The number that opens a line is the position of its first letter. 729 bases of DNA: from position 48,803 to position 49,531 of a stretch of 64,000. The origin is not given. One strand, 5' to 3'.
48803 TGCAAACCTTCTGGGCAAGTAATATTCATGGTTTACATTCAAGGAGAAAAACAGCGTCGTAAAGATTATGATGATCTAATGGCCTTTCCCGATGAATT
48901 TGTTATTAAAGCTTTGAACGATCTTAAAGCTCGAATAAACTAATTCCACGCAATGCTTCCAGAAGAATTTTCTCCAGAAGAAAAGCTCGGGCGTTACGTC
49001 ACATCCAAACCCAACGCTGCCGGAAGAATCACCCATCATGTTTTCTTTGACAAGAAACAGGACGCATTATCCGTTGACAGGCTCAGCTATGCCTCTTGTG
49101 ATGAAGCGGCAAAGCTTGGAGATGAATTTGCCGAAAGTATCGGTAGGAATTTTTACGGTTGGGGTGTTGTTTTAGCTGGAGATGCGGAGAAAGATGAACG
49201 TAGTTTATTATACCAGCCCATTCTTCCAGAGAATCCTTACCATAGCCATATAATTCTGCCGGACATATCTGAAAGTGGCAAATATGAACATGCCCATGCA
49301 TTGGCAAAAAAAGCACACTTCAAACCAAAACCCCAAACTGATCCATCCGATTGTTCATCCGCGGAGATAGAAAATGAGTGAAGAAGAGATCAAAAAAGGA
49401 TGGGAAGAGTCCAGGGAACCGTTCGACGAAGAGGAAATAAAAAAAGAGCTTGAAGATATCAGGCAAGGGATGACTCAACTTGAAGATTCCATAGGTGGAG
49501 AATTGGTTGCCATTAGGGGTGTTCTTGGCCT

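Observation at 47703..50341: AT-rich ~2.6 kb insertion carrying a tightly coupled cassette of unassignable small ORFs next to a decayed IS: candidate undescribed TA/defence-like module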

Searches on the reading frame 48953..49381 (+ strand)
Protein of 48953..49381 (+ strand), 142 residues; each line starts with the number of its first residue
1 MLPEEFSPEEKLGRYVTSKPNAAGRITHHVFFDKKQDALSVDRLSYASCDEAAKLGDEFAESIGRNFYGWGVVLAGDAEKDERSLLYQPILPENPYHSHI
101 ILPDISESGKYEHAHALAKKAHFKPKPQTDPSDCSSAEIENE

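Call 5: search_protein_families(library=pfam, proteins=[window:48953-49381:+], max_evalue=1)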
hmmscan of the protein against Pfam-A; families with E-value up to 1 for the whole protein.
window:48953-49381:+ (142 aa): 0 families

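Call 6: search_protein_families(library=padloc, proteins=[window:48953-49381:+], max_evalue=1)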
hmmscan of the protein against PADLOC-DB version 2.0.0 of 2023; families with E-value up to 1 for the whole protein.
window:48953-49381:+ (142 aa): 0 families

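Call 7: search_protein_families(library=phrogs, proteins=[window:48953-49381:+], max_evalue=1)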
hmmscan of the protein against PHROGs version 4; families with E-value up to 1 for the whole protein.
window:48953-49381:+ (142 aa): 0 families

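Call 8: search_protein_families(library=ncbifam, proteins=[window:48953-49381:+], max_evalue=1)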
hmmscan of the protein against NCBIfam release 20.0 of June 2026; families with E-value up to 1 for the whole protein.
window:48953-49381:+ (142 aa): 0 families

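Call 9: find_homologous_proteins(query=window:48953-49378:+, max_evalue=0.01)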
Query window:48953-49378:+ (142 aa): 1 proteins with E <= 0.01 among 26 candidates.
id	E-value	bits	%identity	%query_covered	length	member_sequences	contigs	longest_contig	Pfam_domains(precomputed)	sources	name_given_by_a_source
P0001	6.0e-91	320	100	100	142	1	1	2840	-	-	-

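Call 10: search_solved_structures(query=window:48953-49378:+, max_evalue=10)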
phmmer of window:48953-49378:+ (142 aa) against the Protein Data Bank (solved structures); distinct sequences matched with E-value up to 10: 1.
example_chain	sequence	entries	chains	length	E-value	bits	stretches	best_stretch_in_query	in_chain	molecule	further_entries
9kfx_A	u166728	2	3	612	1.2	12.5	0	45-82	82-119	Synthetic PPR-DYW protein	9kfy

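Call 12: find_encoding_contigs(protein=window:48953-49381:+, flank=10000)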
Protein window:48953-49381:+ (142 aa): 1 contig read that carries it; 1 place shown.
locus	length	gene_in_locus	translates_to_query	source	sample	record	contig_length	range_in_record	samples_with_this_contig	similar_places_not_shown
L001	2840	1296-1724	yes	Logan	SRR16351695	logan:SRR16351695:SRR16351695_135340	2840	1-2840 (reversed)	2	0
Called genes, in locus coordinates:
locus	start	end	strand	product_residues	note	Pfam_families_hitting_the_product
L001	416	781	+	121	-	-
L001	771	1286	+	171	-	-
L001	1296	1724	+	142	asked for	-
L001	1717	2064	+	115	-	-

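Call 21: search_protein_representatives(protein=window:48953-49378:+)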
Query: 142 residues. Proteins with E-value up to 0.001 (for the whole library): 245; up to 1e-10: 39; up to 1e-30: 1. The best 150 are listed.
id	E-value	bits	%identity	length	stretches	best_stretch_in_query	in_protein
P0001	1.9e-91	319.8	100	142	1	1-142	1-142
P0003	1.6e-25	106.1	44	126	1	4-125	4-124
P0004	1.3e-21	93.5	45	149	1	3-139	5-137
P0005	7.0e-19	84.6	40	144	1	2-127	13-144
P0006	1.7e-15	73.7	45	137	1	2-123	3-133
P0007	4.2e-15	72.4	41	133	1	4-124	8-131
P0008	1.5e-14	70.6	41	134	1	2-132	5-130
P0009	2.1e-14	70.1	38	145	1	3-121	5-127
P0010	4.5e-14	69.0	42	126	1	2-108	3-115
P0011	4.5e-14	69.0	39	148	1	2-129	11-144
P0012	5.0e-14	68.9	39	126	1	1-124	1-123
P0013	1.3e-13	67.5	42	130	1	7-127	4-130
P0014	1.6e-13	67.2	47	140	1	5-124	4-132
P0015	3.0e-13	66.3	38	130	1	1-119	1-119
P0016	5.8e-13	65.4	37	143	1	3-126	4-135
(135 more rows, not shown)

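Call 24: search_protein_families(library=pfam, alignment_id=A1, max_evalue=0.1)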
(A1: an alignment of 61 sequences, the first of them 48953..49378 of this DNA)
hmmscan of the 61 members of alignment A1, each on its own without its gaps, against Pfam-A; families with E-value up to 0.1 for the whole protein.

A. member 1, window:48953-49378:+ (142 aa): 0 families

B. families by the number of members that match (of 61 scanned): 5 families
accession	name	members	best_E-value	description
PF08142.18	AARP2CN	1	0.0085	AARP2CN (NUC121) domain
PF03975.18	CheD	1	0.01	CheD chemotactic sensory transduction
PF19466.4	DUF6003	1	0.015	Family of unknown function (DUF6003)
PF25167.1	DUF7829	1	0.066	Domain of unknown function (DUF7829)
PF07370.16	DUF1489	1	0.08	Protein of unknown function (DUF1489)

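Call 25: search_solved_structures(query=A1, max_evalue=10, show_alignments=2)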
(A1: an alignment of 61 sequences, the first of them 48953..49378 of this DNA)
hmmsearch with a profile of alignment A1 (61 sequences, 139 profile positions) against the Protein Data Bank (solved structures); distinct sequences matched with E-value up to 10: 0.

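Call 26: find_homologous_proteins(query=A1, max_evalue=0.001)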
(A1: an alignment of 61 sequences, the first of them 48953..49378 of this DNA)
Query A1 (61 sequences) (142 aa, profile of the alignment): 672 proteins with E <= 0.001 among 8000 candidates; the best 120 are listed.
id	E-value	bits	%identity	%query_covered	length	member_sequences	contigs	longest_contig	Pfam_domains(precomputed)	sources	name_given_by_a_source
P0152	1.7e-50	189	35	90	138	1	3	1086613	-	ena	-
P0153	3.0e-50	188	38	89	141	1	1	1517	-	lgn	-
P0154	3.5e-50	188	37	89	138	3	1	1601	-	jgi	-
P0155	3.9e-50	187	38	89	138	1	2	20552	-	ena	-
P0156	4.6e-50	187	35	89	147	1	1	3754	-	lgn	-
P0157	4.9e-50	187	39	99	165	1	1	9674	-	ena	-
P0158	5.4e-50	187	39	90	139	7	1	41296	-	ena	-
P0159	7.5e-50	186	41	87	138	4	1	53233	-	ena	-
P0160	1.1e-49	186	35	90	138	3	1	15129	-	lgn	-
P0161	1.5e-49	186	38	90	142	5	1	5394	-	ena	-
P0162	3.0e-49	185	36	99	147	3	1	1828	-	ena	-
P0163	4.1e-49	184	40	87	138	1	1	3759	-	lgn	-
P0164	4.1e-49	184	37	90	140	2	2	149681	-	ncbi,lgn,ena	-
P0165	4.2e-49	184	38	87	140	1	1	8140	-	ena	-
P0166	4.2e-49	184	38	89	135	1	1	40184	-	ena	-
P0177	9.8e-49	183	38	89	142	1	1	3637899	-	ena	-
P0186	1.7e-48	182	36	90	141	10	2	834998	-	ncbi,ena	-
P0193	2.6e-48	181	40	89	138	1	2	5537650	-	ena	-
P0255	1.3e-46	176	35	89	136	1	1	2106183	-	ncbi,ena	-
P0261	1.6e-46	176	39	88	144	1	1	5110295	-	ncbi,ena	-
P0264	1.8e-46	176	40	82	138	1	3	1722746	-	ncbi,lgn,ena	-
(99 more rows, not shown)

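Call 27: find_encoding_contigs(protein=P0193, flank=4000, max_places=3)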
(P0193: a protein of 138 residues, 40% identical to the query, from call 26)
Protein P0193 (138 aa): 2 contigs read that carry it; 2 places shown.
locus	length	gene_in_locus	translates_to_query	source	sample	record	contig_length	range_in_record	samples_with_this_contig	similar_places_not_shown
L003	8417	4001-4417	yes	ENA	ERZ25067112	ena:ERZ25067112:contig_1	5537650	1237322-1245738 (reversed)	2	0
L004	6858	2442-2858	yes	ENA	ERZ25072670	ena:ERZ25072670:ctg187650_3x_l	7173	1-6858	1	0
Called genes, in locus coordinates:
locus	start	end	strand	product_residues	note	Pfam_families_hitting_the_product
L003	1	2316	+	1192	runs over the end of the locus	PF00176:SNF2-rel_dom, PF00270:DEAD, PF04851:ResIII, PF00271:Helicase_C, PF13020:NOV_C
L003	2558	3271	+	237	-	-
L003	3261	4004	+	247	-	-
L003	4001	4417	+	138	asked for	-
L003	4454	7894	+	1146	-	PF06634:DUF1156, PF04480:DUF559, PF18741:MTES_1575 (weak)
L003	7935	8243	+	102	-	-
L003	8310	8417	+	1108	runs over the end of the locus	PF18731:HEPN_Swt1, PF04465:DUF499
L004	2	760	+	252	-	?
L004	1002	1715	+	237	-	-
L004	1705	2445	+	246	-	-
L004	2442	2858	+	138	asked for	-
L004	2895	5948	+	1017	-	PF06634:DUF1156, PF04480:DUF559, PF18741:MTES_1575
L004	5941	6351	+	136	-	-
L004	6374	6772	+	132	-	PF05635:23S_rRNA_IVP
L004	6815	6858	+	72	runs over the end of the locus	-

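Call 28: find_encoding_contigs(protein=P0177, flank=4000, max_places=3)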
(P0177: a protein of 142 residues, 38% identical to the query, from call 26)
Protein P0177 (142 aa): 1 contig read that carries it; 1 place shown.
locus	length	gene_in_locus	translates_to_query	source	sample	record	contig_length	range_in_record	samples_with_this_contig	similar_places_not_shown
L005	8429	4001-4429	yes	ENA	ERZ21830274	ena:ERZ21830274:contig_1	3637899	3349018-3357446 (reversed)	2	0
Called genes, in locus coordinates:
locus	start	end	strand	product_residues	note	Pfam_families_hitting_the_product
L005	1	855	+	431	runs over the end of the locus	PF07690:MFS_1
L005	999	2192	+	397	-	PF01609:DDE_Tnp_1 (weak)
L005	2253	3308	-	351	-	PF00389:2-Hacid_dh, PF02826:2-Hacid_dh_C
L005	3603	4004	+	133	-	-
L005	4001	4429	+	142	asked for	-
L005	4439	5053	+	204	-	PF00694:Aconitase_C, PF27512:LeuD (weak), PF27434:LeuD_C (weak)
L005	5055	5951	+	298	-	PF00701:DHDPS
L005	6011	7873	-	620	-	PF01039:Carboxyl_trans, PF06833:MdcE (faint), PF03255:ACCA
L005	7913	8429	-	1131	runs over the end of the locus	PF17854:FtsK_alpha, PF01580:FtsK_SpoIIIE, PF09397:FtsK_gamma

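Call 29: find_encoding_contigs(protein=P0261, flank=4000, max_places=3)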
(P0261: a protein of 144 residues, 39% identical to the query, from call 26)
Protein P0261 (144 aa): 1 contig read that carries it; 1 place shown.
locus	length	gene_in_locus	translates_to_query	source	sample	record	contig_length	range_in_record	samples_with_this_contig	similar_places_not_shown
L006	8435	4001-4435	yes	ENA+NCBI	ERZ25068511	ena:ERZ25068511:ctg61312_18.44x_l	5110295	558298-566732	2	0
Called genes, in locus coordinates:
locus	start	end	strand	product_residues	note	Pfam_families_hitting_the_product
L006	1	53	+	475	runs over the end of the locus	PF01548:DEDD_Tnp_IS110, PF02371:Transposase_20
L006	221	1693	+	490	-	PF01408:GFO_IDH_MocA, PF22725:GFO_IDH_MocA_C3 (faint), PF19051:GFO_IDH_MocA_C2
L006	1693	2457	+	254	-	-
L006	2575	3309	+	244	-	-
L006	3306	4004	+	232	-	-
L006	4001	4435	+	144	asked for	-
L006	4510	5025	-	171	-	-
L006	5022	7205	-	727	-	PF13476:AAA_23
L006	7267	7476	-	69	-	-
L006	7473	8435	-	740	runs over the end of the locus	PF00270:DEAD, PF04851:ResIII, PF00271:Helicase_C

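Call 35: search_protein_families(library=pfam, proteins=[L003:3261-4001:+, L003:2558-3268:+, L005:3603-4001:+, L006:3306-4001:+, L006:2575-3306:+, L006:4510-5025:-, L003:7935-8240:+], max_evalue=1)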
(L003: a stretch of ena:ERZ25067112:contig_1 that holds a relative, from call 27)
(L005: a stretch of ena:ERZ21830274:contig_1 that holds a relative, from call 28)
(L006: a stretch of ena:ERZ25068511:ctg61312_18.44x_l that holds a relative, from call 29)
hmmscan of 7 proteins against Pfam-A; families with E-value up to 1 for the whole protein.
L003:3261-4001:+ (247 aa): 0 families

L003:2558-3268:+ (237 aa): 0 families

L005:3603-4001:+ (133 aa): 1 family
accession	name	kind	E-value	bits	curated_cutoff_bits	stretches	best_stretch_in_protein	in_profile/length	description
PF03533.19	SPO11_like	-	0.092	13.3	24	1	10-35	14-39/43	SPO11 homologue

L006:3306-4001:+ (232 aa): 1 family
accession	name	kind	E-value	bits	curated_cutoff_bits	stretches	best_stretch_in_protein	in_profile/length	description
PF25444.1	THBD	-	0.026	14.3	27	1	46-67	10-31/66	Thrombomodulin-like domain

L006:2575-3306:+ (244 aa): 0 families

L006:4510-5025:- (171 aa): 0 families

L003:7935-8240:+ (102 aa): 0 families

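Call 36: find_related_loci(query=A2, collection=genome_contigs, flank=6000)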
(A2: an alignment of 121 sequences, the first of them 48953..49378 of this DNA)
Query A2 (142 aa) in genome_contigs; peptide patterns used: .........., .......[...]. (x = any residue, [..] = any of these).
165 stretches matched a pattern; 133 encode a relative of the query (tblastn E <= 1e-3); the best 80 are kept; 80 distinct loci.
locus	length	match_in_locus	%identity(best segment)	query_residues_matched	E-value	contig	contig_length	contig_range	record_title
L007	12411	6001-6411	40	2-127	7e-24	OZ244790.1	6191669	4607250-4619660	MAG: Candidatus Latescibacterota bacterium isolate 46c83e85-0880-45c6-8d78-79488e6eca4b genome assembly, chromosome: 1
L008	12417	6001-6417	41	2-129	4e-23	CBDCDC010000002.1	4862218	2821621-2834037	MAG: Candidatus Latescibacterota bacterium isolate a5674b02-4162-4bfe-8498-4cf7be1abab7 genome assembly, contig: contig_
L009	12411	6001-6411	39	2-127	5e-23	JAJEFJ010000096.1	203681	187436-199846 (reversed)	MAG: Candidatus Latescibacterota bacterium isolate p16x43bins.30 k141_565382, whole genome shotgun sequence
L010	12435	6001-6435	38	2-133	5e-20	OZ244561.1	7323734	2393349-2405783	MAG: Candidatus Latescibacterota bacterium isolate 14245923-b953-489b-b549-9f362580a9e9 genome assembly, chromosome: 1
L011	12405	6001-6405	36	2-129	5e-22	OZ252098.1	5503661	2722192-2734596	MAG: Candidatus Latescibacterota bacterium isolate dbc81076-2b6d-4419-bdf1-4117db584b2d genome assembly, chromosome: 1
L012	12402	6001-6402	40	2-126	7e-22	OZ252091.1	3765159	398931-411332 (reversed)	MAG: Gammaproteobacteria bacterium isolate f7934692-cb9f-4e17-b797-9e641a068a6d genome assembly, chromosome: 1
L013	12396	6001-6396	36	2-126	7e-22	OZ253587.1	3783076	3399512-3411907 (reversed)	MAG: Chloroflexota bacterium isolate c48e1457-3bc6-4d91-b545-4e17b7aa62c7 genome assembly, chromosome: 1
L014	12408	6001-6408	40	2-129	1e-21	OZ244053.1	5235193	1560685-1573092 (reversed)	MAG: Terriglobia bacterium isolate c15e5db1-7159-4592-9896-25da90492a0a genome assembly, chromosome: 1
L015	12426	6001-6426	37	3-133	3e-21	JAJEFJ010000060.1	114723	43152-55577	MAG: Candidatus Latescibacterota bacterium isolate p16x43bins.30 k141_347865, whole genome shotgun sequence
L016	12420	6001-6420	36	2-133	7e-20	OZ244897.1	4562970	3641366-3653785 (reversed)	MAG: Candidatus Latescibacterota bacterium isolate bebbca53-b648-47a2-9af5-4758833bd7f0 genome assembly, chromosome: 1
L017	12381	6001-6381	41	5-124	3e-21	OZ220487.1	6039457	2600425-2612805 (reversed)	MAG: uncultured Candidatus Binatia bacterium isolate d2d8104a-f810-4fb4-bb0c-dc82b69497ba genome assembly, chromosome: 1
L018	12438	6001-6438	36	2-142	4e-21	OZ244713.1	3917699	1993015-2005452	MAG: bacterium isolate e5014806-8d25-4488-8218-63b8719b0073 genome assembly, chromosome: 1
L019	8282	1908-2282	43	2-118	6e-21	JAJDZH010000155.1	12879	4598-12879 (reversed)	MAG: Thermoanaerobaculia bacterium isolate jk18x40bins.27 k141_1413425, whole genome shotgun sequence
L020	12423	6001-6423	37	2-133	2e-20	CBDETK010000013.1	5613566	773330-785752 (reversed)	MAG: Candidatus Latescibacterota bacterium isolate f082a9f0-9724-465d-94e5-cd8c9e52f731 genome assembly, contig: contig_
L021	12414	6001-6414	38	2-129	3e-20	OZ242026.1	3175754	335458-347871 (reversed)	MAG: Nitrospirales bacterium isolate ad4af3c8-44ab-4a5f-8523-14f9326d4af7 genome assembly, chromosome: 1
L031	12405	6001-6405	38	3-126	2e-19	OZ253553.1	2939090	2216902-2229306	MAG: Bdellovibrionales bacterium isolate 718c6f2f-befc-45a4-8b03-224bf2cf1e11 genome assembly, chromosome: 1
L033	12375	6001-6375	37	10-127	7e-19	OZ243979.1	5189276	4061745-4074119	MAG: uncultured Candidatus Binatia bacterium isolate 1ea5a42d-c5b0-4d9d-a207-f079449ea76f genome assembly, chromosome: 1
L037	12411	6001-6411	37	2-128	4e-18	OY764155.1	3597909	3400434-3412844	MAG: Dehalococcoidia bacterium isolate 8f8fc053-1767-4988-ba26-2aa978362f9c genome assembly, chromosome: 1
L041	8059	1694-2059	40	4-118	6e-18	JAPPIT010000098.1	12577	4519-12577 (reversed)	MAG: Defluviicoccus sp. isolate RHO2_bin_2 NODE_5924_length_12577_cov_51.546239, whole genome shotgun sequence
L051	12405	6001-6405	34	2-127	4e-17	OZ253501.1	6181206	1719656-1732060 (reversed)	MAG: Candidatus Latescibacterota bacterium isolate f485d00f-16df-4488-a4d1-ddfd292eb512 genome assembly, chromosome: 1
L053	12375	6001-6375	37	2-118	3e-17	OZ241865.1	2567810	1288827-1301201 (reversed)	MAG: Bdellovibrionales bacterium isolate ae4e30c4-5a1d-468f-bd84-63611cbbb921 genome assembly, chromosome: 1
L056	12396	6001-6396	37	2-126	5e-17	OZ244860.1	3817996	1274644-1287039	MAG: Candidatus Rariloculaceae bacterium isolate 679df853-ac47-4b83-8e01-f524b298fd7f genome assembly, chromosome: 1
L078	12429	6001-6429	34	1-128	8e-15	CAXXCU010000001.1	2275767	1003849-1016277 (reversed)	MAG: Thermodesulfobacteriota bacterium isolate 4efedf9e-3e77-46ca-ab62-2aefeacd466c genome assembly, contig: contig_1, w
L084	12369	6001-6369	34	9-124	3e-14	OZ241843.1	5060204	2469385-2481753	MAG: Vicinamibacterales bacterium isolate d728d8a6-ce75-4a6f-b799-faf650d2db42 genome assembly, chromosome: 1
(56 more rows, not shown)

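Call 41: predict_structure(alignment_id=A2)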
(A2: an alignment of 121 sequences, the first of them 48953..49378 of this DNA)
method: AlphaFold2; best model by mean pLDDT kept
length: 142 residues; sequences in the alignment: 121
mean_pLDDT: 84.8   pTM: 0.77
mean pLDDT of the five models: 84.8, 84.5, 84.0, 83.2, 80.7
residues with pLDDT >= 90: 79; 70-90: 47; 50-70: 4; < 50: 12
segments of 3 or more residues with pLDDT < 50: 131-142
pLDDT, mean of each block of 10 residues (from residue 1): 90 89 82 89 93 92 92 95 86 86 85 93 82 44 38
secondary structure, 60 per line:
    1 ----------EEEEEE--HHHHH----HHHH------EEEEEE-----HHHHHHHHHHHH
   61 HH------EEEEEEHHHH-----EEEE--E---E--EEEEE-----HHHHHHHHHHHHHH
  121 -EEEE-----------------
elements in order: E11-16 H19-23 H28-31 E38-43 H49-62 E69-74 H75-78 E84-87 E97-101 H107-120 E122-125
